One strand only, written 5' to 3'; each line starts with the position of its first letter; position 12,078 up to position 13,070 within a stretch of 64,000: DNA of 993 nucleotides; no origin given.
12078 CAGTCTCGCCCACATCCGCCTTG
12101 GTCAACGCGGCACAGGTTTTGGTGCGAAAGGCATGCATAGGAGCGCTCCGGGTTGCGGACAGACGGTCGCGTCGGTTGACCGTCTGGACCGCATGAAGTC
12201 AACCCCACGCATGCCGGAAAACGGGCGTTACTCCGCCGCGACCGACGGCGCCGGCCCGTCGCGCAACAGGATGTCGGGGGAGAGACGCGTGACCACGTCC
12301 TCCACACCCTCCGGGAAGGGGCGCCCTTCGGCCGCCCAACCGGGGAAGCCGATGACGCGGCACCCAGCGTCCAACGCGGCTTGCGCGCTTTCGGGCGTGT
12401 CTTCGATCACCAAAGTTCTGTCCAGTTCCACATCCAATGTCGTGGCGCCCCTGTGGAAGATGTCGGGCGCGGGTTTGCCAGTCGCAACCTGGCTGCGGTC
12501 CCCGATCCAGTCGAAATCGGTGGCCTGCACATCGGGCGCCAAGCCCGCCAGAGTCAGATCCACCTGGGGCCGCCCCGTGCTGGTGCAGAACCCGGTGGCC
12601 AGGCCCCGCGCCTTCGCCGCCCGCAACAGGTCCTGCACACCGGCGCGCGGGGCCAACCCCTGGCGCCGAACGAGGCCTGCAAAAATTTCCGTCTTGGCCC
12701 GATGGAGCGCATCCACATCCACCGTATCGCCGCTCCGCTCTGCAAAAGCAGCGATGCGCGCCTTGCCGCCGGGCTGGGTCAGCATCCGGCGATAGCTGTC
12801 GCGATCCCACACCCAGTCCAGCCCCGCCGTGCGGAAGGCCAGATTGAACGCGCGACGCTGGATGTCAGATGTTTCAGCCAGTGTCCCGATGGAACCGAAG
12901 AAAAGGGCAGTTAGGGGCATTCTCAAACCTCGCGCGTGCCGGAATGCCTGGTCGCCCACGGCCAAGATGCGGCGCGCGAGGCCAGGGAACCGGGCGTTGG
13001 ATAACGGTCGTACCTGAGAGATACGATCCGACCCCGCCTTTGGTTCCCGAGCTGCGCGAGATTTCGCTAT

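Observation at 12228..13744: Tandem CbbY-like HAD paralogs that have lost the catalytic DxD nucleophile motif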

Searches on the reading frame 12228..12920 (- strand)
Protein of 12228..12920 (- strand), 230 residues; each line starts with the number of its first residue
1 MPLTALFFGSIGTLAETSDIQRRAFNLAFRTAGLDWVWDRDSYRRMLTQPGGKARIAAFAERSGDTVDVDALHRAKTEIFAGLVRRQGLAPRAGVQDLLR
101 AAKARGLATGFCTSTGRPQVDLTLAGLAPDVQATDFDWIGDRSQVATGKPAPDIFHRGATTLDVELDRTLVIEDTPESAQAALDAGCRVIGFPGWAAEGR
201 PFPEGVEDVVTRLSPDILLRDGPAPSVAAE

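Call 4: search_protein_families(library=pfam, proteins=[window:12231-12920:-], max_evalue=1)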
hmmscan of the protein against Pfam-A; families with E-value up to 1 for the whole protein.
seq(230 aa): 3 families
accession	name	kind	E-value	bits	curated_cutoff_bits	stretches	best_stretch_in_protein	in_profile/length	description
PF00702.32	Hydrolase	-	2.4e-13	51.3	26.4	1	12-186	10-191/191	haloacid dehalogenase-like hydrolase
PF13419.12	HAD_2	-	3.7e-13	50.4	23.8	1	12-191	7-177/178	Haloacid dehalogenase-like hydrolase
PF13242.12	Hydrolase_like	-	0.0013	19.1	22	1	147-190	2-46/75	HAD-hyrolase-like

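Call 5: search_protein_families(library=ncbifam, proteins=[window:12231-12920:-], max_evalue=1)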
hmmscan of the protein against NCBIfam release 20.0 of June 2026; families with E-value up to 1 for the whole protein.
seq(230 aa): 22 families
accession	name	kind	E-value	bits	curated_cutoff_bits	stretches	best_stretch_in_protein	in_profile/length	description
TIGR02009.1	PGMB-YQAB-SF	subfamily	9.8e-17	61.7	153.35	1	5-190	3-184/186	beta-phosphoglucomutase family hydrolase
TIGR01509.1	HAD-SF-IA-v3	subfamily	3.6e-13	50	29.4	1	61-191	36-153/154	HAD-IA family hydrolase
TIGR01990.1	bPGM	equivalog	1.1e-10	41.8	189.4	1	54-191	52-185/187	beta-phosphoglucomutase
TIGR03351.1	PhnX-like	hypoth_equivalog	6.6e-09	36.1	218.9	1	50-190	43-187/220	phosphonatase-like hydrolase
NF008610.0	PRK11587.1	equivalog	2e-08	33.9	282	1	143-191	132-180/219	sugar phosphatase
TIGR01422.2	phosphonatase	equivalog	4.2e-08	32.8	220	1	41-191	50-198/251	phosphonoacetaldehyde hydrolase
NF046057.1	bifunc_MtlD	equivalog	6.1e-08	31.5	800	1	64-190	66-189/683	bifunctional mannitol-1-phosphate dehydrogenase/phosphatase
NF053653.1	InDiPhoBT2121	equivalog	2e-07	30.8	245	1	67-191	66-185/216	inorganic diphosphatase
TIGR01449.2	PGP_bact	equivalog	1.1e-06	28.3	180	1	90-192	85-184/213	phosphoglycolate phosphatase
NF008000.0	PRK10725.1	equivalog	1.3e-05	25.4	215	1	5-189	7-182/188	fructose-1-phosphate/6-phosphogluconate phosphatase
NF008087.0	PRK10826.1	equivalog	1.6e-05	24.6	191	1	91-193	93-192/222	hexitol phosphatase HxpB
TIGR01454.1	AHBA_synth_RP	hypoth_equivalog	2.3e-05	24.1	246.65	1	94-191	79-173/205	AHBA synthesis associated protein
NF009694.0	PRK13222.1-1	equivalog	2.4e-05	23.8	415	1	84-192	105-210/252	phosphoglycolate phosphatase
NF007854.0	PRK10563.1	equivalog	6.7e-05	22.6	211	1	144-192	137-185/221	6-phosphogluconate phosphatase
TIGR02253.1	CTE7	subfamily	0.00027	20.8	169.75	1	84-178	88-179/221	TIGR02253 family HAD-type hydrolase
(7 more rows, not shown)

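Call 7: search_solved_structures(query=window:12231-12920:-, max_evalue=0.01, show_alignments=3)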
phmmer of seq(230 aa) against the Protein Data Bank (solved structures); distinct sequences matched with E-value up to 0.01: 35.
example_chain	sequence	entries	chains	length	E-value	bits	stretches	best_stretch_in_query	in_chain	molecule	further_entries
4uat_A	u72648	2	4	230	1.2e-37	132.7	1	4-202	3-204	Protein CbbY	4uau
4uar_A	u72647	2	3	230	1.4e-37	132.5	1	4-202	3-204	Protein CbbY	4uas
4uav_A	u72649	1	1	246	6.3e-16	61.7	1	4-197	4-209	Haloacid dehalogenase-like hydrolase domain-containing protein At3g48420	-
4eek_A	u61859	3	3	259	1.2e-07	34.5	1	69-213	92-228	Beta-phosphoglucomutase-related protein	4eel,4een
2fdr_A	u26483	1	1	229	5e-07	32.6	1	117-203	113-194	conserved hypothetical protein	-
9m7l_A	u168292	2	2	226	1.6e-06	30.9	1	92-194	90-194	Pseudouridine-5'-phosphatase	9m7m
8h5s_A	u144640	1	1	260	3.2e-06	29.9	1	68-203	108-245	Beta-phosphoglucomutase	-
6i03_A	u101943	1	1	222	4e-06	29.6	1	5-192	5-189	Beta-phosphoglucomutase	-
5ok0_A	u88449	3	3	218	4e-06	29.6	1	5-192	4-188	Beta-phosphoglucomutase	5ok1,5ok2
5ojz_A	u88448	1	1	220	4.1e-06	29.6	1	5-192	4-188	Beta-phosphoglucomutase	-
6hdh_A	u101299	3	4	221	4.2e-06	29.5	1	5-192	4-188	Beta-phosphoglucomutase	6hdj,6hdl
5o6p_A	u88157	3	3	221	4.2e-06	29.5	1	5-192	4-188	Beta-phosphoglucomutase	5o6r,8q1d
1lvh_A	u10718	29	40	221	4.2e-06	29.5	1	5-192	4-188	beta-phosphoglucomutase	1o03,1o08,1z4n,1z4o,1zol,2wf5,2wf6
3kbb_A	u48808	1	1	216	4.6e-06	29.4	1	5-201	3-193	Phosphorylated carbohydrates phosphatase TM_1254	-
5olw_A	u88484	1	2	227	4.7e-06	29.4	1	5-192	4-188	Beta-phosphoglucomutase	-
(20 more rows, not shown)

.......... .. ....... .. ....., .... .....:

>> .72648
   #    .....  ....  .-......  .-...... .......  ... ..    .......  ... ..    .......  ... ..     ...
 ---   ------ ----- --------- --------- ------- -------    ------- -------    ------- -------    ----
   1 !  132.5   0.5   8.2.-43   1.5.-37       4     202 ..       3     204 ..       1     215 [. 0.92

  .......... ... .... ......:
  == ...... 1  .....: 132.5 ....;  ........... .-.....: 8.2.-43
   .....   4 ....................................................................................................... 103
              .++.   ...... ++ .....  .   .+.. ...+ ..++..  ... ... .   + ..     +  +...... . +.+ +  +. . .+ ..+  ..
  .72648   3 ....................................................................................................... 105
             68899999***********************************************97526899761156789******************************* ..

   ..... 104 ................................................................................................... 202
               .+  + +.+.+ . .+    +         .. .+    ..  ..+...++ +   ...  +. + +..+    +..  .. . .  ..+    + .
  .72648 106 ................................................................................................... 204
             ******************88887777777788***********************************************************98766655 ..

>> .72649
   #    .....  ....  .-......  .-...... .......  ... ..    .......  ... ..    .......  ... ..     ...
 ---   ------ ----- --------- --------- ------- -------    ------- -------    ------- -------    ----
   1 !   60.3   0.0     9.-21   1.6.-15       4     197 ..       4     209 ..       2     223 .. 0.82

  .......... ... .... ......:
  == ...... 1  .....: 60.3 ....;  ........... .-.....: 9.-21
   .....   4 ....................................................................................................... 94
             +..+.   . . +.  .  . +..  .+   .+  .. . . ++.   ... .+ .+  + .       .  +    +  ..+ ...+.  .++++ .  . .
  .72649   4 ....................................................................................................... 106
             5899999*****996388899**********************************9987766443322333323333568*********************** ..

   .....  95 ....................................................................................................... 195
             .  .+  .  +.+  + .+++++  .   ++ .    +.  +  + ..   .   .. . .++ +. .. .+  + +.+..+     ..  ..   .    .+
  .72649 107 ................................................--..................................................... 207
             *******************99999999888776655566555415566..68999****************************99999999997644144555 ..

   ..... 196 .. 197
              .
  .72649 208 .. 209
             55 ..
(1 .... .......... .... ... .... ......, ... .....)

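Call 8: find_homologous_proteins(query=window:12231-12920:-)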
Query seq(230 aa) (230 aa): 106 proteins with E <= 0.001 among 5047 candidates.
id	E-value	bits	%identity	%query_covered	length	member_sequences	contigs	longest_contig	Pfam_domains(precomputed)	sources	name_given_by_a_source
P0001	7.7e-147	505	100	100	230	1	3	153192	PF13419.13,PF00702.33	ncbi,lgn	ncbi:MAG: HAD-IA family hydrolase [Pseudomonadota bacterium]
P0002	3.2e-75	270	61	95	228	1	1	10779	PF13419.13,PF00702.33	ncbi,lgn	ncbi:MAG: HAD-IA family hydrolase [Pseudomonadota bacterium]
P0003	2.5e-70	254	59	99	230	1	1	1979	PF13419.13,PF00702.33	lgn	-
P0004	3.5e-69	251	57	96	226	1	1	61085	PF13419.13,PF00702.33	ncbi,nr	ncbi:HAD-IA family hydrolase [Jannaschia sp.]|nr:HAD-IA family hydrolase [Jannaschia sp.]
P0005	1.6e-68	249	55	95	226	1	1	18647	PF13419.13,PF00702.33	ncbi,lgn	ncbi:MAG: HAD-IA family hydrolase [Jannaschia sp.]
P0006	4.6e-68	247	56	100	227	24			PF13419.13,PF00702.33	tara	tara:strand:- start:1341 stop:2024 length:684 start_codon:yes stop_codon:yes gene_type:complete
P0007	8.4e-68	246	57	98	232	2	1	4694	PF13419.13,PF00702.33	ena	-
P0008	1.4e-67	245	56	95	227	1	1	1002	PF13419.13,PF00702.33,PF13242.13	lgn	-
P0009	3.2e-67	244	54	95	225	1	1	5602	PF13419.13,PF00702.33,PF13242.13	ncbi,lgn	ncbi:MAG: HAD-IA family hydrolase [Pseudomonadota bacterium]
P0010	7.4e-67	243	56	96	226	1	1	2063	PF13419.13,PF00702.33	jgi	jgi:beta-phosphoglucomutase-like phosphatase (HAD superfamily)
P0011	1.2e-66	242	53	95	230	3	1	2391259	PF13419.13,PF00702.33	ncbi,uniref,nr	ncbi:HAD-IA family hydrolase [uncultured Jannaschia sp.]|uniref:HAD-IA family hydrolase n=1 Tax=uncu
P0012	1.5e-65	239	55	93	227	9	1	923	PF13419.13,PF00702.33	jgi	jgi:HAD superfamily hydrolase (TIGR01509 family)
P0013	1.8e-65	239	57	93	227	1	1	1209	PF13419.13,PF00702.33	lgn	-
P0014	2.3e-65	238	55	93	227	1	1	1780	PF13419.13,PF00702.33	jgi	jgi:HAD superfamily hydrolase (TIGR01509 family)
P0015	2.3e-65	238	53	95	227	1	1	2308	PF13419.13,PF00702.33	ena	-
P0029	3.1e-59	218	52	95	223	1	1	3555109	PF13419.13,PF00702.33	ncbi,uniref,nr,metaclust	ncbi:Haloacid dehalogenase-like hydrolase [Roseibacterium elongatum DSM 19469]|uniref:Haloacid dehal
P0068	5.0e-44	168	42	95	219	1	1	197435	PF13419.13,PF00702.33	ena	-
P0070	6.4e-43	165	41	88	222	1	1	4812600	PF13419.13,PF00702.33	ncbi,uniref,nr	ncbi:protein CbbY [Octadecabacter antarcticus 307]|uniref:Protein CbbY n=1 Tax=Octadecabacter antarc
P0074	1.9e-41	160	45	92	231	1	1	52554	PF13419.13,PF00702.33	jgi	jgi:HAD superfamily hydrolase (TIGR01509 family)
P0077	2.6e-39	153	43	89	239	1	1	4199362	PF13419.13,PF00702.33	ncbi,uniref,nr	ncbi:HAD-IA family hydrolase [Pontivivens ytuae]|uniref:HAD-IA family hydrolase n=1 Tax=Pontivivens 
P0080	5.1e-39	152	46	83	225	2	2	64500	PF13419.13,PF00702.33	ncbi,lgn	-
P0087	3.7e-37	146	43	89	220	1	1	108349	PF13419.13,PF00702.33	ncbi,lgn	ncbi:MAG: HAD-IA family hydrolase [Pseudomonadota bacterium]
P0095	2.5e-36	143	44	90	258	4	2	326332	PF13419.13,PF00702.33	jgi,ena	-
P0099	1.5e-34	137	41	83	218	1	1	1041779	PF13419.13,PF00702.33,PF13242.13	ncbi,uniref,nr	ncbi:HAD family hydrolase [Nocardioides acrostichi]|uniref:HAD-IA family hydrolase n=1 Tax=Nocardioi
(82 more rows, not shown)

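Call 11: find_encoding_contigs(protein=P0001, flank=8000, max_places=3)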
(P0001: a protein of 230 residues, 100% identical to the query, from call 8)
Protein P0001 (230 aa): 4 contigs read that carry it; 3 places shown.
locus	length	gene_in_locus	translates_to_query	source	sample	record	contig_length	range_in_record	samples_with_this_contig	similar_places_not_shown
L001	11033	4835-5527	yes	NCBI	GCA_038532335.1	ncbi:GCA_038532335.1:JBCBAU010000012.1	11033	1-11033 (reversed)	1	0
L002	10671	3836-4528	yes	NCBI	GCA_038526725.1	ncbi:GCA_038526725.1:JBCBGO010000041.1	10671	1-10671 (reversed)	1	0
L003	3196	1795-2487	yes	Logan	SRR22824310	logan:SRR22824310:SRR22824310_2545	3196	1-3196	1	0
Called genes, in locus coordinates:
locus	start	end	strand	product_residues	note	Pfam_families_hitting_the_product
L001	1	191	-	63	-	?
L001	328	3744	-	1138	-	PF25596:CPSase_L_D1, PF02786:CPSase_L_D2, PF02787:CPSase_L_D3, PF25596:CPSase_L_D1, PF02222:ATP-grasp, PF02655:ATP-grasp_3, PF02786:CPSase_L_D2, PF02142:MGS, +3 more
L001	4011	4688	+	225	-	-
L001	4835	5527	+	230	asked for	PF00702:Hydrolase, PF13419:HAD_2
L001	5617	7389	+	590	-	PF01336:tRNA_anti-codon, PF00152:tRNA-synt_2, PF02938:GAD (weak)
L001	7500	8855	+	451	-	PF08811:DUF1800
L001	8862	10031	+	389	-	PF07394:DUF1501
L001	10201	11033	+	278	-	PF00501:AMP-binding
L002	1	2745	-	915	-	PF25596:CPSase_L_D1, PF02786:CPSase_L_D2, PF02787:CPSase_L_D3, PF25596:CPSase_L_D1, PF02222:ATP-grasp, PF02655:ATP-grasp_3 (weak), PF02786:CPSase_L_D2, PF07478:Dala_Dala_lig_C (weak), +2 more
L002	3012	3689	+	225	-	-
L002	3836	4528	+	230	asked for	PF00702:Hydrolase, PF13419:HAD_2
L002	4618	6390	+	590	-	PF01336:tRNA_anti-codon, PF00152:tRNA-synt_2, PF02938:GAD (weak)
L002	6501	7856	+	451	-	PF08811:DUF1800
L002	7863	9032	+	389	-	PF07394:DUF1501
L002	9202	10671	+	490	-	PF00501:AMP-binding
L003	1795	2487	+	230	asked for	PF00702:Hydrolase, PF13419:HAD_2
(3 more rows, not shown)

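Call 13: find_encoding_contigs(protein=P0002, flank=6000, max_places=1)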
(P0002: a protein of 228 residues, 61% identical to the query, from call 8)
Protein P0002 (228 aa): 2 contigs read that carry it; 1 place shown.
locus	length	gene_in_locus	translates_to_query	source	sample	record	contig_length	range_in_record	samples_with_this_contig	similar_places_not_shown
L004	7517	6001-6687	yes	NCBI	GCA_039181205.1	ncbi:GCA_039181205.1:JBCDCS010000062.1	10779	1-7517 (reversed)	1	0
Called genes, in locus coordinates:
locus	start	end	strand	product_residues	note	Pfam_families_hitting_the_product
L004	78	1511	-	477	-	PF25106:VWA_4 (weak)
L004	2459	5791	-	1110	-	PF25596:CPSase_L_D1, PF02786:CPSase_L_D2, PF02787:CPSase_L_D3, PF25596:CPSase_L_D1, PF02655:ATP-grasp_3 (weak), PF02786:CPSase_L_D2, PF02222:ATP-grasp, PF02142:MGS, +3 more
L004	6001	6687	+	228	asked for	PF00702:Hydrolase, PF13419:HAD_2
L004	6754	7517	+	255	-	PF01336:tRNA_anti-codon, PF00152:tRNA-synt_2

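Call 14: find_encoding_contigs(protein=P0004, flank=6000, max_places=1)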
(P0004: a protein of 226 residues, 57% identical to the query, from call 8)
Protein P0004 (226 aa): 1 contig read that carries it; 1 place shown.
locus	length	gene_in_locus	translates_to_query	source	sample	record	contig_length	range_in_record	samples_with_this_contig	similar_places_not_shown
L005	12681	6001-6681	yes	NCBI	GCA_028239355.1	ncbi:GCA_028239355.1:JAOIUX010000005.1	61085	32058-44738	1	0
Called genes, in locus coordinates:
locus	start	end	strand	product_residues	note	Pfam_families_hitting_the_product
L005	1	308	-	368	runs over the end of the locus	PF08545:ACP_syn_III, PF08541:ACP_syn_III_C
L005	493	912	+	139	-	PF14384:BrnA_antitoxin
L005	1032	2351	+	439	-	PF09234:DUF1963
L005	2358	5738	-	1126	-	PF25596:CPSase_L_D1, PF02786:CPSase_L_D2, PF02787:CPSase_L_D3, PF25596:CPSase_L_D1, PF02655:ATP-grasp_3 (weak), PF02786:CPSase_L_D2, PF02222:ATP-grasp (weak), PF02142:MGS, +3 more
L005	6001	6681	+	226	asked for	PF00702:Hydrolase, PF13419:HAD_2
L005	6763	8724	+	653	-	PF01336:tRNA_anti-codon, PF00152:tRNA-synt_2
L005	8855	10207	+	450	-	PF08811:DUF1800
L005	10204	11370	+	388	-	PF07394:DUF1501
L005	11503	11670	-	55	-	PF00471:Ribosomal_L33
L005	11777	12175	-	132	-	PF00989:PAS (faint)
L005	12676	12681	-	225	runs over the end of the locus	PF01510:Amidase_2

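Call 15: find_encoding_contigs(protein=P0029, flank=6000, max_places=1)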
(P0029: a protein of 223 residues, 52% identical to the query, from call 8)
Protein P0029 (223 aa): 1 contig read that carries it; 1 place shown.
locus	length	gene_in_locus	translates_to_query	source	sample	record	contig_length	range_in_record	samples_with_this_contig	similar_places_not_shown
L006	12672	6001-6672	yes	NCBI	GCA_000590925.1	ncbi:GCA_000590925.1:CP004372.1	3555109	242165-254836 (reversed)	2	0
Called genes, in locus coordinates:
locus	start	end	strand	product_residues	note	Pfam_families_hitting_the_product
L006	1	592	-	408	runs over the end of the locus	PF00089:Trypsin, PF13365:Trypsin_2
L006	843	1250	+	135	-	PF14384:BrnA_antitoxin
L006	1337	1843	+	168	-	-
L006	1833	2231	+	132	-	-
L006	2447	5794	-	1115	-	PF25596:CPSase_L_D1, PF02786:CPSase_L_D2, PF02787:CPSase_L_D3, PF25596:CPSase_L_D1, PF02655:ATP-grasp_3, PF02222:ATP-grasp, PF02786:CPSase_L_D2, PF15632:ATPgrasp_Ter, +3 more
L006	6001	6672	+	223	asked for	PF00702:Hydrolase, PF13419:HAD_2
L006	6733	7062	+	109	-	PF00893:Multi_Drug_Res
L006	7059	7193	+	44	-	-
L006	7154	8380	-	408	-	PF25371:DUF7884, PF02353:CMAS, PF13489:Methyltransf_23, PF08241:Methyltransf_11, PF08242:Methyltransf_12, PF13649:Methyltransf_25, PF13847:Methyltransf_31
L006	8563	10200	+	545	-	PF02310:B12-binding, PF04055:Radical_SAM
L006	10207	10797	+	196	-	PF02830:V4R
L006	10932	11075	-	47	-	-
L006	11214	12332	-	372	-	PF01476:LysM, PF01551:Peptidase_M23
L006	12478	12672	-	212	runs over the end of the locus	PF01135:PCMT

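Call 16: find_encoding_contigs(protein=P0070, flank=6000, max_places=1)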
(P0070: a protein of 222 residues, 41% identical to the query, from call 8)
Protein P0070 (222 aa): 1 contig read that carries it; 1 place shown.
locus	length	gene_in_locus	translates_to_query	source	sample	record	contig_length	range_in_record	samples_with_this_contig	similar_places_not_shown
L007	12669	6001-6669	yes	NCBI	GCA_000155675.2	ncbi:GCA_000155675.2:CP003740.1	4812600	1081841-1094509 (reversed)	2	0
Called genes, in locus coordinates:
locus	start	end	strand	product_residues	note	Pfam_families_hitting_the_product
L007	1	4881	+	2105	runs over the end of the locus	PF17936:Big_6 (faint), PF20622:Big_15 (faint), PF00353:HemolysinCabind (weak), PF19077:Big_13 (faint), PF25788:Ig_Rha78A_N (faint), PF13403:Hint_2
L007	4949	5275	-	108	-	-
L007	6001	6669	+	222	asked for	PF00702:Hydrolase, PF13419:HAD_2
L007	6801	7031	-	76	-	-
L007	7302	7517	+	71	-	PF06568:YjiS-like (faint)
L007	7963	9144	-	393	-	PF05721:PhyH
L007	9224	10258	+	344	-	PF00356:LacI, PF13407:Peripla_BP_4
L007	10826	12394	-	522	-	PF00496:SBP_bac_5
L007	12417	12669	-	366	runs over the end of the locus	PF06032:S-Me-THD_N, PF20906:S-Me-THD_C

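Call 17: find_encoding_contigs(protein=P0099, flank=7000, max_places=1)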
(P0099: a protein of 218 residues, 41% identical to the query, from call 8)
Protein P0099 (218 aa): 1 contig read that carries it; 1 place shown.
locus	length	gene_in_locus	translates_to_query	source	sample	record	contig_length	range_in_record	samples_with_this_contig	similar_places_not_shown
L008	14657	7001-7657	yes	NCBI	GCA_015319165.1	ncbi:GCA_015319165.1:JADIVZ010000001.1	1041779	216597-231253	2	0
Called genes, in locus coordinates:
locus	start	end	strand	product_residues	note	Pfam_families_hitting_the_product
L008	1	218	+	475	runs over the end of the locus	PF00483:NTP_transferase, PF01128:IspD, PF12804:NTP_transf_3, PF00132:Hexapep (faint), PF25087:GMPPB_C (faint)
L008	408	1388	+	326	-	PF13793:Pribosyltran_N, PF00156:Pribosyltran, PF14572:Pribosyl_synth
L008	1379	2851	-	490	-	PF00672:HAMP, PF00512:HisKA, PF02518:HATPase_c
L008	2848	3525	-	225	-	PF00072:Response_reg, PF00486:Trans_reg_C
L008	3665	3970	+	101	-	-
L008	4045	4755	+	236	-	-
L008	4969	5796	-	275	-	PF00376:MerR, PF13411:MerR_1, PF10069:DICT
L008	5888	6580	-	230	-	PF00196:GerE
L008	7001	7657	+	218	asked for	PF00702:Hydrolase, PF13419:HAD_2, PF13242:Hydrolase_like (faint)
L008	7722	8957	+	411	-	PF01761:DHQ_synthase, PF24621:DHQS_C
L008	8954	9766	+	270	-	PF01596:Methyltransf_3, PF13578:Methyltransf_24, PF13649:Methyltransf_25 (faint)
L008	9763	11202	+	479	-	-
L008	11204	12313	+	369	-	PF07478:Dala_Dala_lig_C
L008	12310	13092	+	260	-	PF02668:TauD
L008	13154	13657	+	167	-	PF10604:Polyketide_cyc2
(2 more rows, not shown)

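Call 18: find_encoding_contigs(protein=P0095, flank=7000, max_places=1)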
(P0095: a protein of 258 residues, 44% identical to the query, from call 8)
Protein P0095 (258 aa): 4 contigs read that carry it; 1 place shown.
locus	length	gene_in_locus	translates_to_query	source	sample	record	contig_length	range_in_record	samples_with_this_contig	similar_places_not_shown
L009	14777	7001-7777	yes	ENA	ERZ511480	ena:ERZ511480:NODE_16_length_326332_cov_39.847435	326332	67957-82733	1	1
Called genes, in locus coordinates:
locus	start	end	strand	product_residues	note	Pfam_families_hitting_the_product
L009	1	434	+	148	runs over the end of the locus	PF04039:MnhB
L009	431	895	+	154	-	-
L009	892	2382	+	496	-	PF10125:NADHdeh_related (weak), PF00361:Proton_antipo_M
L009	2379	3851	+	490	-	PF00361:Proton_antipo_M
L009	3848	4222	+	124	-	-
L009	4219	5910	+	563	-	PF00361:Proton_antipo_M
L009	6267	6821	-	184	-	PF13291:ACT_4 (faint), PF13740:ACT_6, PF01842:ACT (weak)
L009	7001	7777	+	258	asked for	PF00702:Hydrolase, PF13419:HAD_2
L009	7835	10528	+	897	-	PF01411:tRNA-synt_2c, PF07973:tRNA_SAD, PF02272:DHHA1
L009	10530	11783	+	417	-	PF00696:AA_kinase, PF01842:ACT (weak), PF13840:ACT_7, PF01842:ACT (weak), PF22468:ACT_9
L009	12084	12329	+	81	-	PF02599:CsrA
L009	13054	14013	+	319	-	PF02685:Glucokinase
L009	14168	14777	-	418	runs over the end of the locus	PF03441:FAD_binding_7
